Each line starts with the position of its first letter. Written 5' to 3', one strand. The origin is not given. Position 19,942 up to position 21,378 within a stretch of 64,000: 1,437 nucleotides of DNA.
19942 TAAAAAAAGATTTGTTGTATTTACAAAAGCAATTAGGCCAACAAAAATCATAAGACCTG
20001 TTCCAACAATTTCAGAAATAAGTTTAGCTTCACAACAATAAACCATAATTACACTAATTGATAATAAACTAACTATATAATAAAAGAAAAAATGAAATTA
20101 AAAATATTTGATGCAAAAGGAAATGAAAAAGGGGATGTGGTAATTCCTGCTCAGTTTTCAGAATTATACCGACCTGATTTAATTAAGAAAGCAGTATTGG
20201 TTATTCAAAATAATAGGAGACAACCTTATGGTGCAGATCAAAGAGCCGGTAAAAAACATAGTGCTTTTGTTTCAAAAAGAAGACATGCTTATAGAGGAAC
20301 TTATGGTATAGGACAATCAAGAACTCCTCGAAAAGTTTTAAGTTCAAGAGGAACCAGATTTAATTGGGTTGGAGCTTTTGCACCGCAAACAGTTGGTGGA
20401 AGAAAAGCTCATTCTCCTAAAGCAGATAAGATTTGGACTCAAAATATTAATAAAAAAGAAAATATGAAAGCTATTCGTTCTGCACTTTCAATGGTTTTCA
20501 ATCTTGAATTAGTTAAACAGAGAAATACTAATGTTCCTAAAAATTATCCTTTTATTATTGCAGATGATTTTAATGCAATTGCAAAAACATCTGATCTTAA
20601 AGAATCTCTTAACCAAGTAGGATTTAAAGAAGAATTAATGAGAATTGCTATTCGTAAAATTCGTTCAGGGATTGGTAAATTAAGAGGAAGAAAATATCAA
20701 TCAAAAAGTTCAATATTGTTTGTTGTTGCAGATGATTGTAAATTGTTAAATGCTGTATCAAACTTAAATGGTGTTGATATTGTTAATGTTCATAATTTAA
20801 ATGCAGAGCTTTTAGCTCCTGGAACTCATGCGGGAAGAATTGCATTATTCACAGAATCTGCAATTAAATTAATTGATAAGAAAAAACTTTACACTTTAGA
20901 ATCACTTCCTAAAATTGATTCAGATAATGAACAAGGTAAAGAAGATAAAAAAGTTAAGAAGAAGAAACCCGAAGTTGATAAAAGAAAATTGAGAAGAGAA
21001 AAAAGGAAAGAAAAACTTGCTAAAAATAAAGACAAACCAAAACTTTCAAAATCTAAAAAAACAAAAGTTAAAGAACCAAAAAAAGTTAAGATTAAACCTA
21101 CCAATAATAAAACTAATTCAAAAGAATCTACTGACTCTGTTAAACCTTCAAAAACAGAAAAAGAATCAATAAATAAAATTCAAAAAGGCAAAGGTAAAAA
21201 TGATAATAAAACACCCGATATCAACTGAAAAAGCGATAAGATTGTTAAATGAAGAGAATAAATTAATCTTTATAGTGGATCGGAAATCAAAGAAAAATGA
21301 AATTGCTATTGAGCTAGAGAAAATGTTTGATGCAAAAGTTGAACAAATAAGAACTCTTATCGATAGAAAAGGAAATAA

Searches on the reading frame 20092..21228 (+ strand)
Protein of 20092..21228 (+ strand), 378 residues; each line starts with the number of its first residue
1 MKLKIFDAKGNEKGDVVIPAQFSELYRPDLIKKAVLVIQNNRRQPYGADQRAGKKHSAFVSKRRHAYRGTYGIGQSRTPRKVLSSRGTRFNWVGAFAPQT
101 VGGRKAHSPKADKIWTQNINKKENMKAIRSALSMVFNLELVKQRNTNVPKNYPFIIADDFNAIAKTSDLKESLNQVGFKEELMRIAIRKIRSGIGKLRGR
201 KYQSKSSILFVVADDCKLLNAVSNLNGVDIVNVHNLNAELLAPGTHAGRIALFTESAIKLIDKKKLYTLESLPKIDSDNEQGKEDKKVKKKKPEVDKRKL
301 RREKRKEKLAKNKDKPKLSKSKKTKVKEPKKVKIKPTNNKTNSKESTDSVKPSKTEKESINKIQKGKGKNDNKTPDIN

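Call 52: search_protein_families(library=pfam, proteins=[window:20092-21228:+], max_evalue=0.001)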
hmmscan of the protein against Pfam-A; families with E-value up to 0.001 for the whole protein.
window:20092-21228:+ (378 aa): 1 family
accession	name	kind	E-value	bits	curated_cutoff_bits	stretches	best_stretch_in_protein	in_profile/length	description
PF00573.27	Ribosomal_L4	-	3e-32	112.2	25.8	1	19-263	5-189/190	Ribosomal protein L4/L1 family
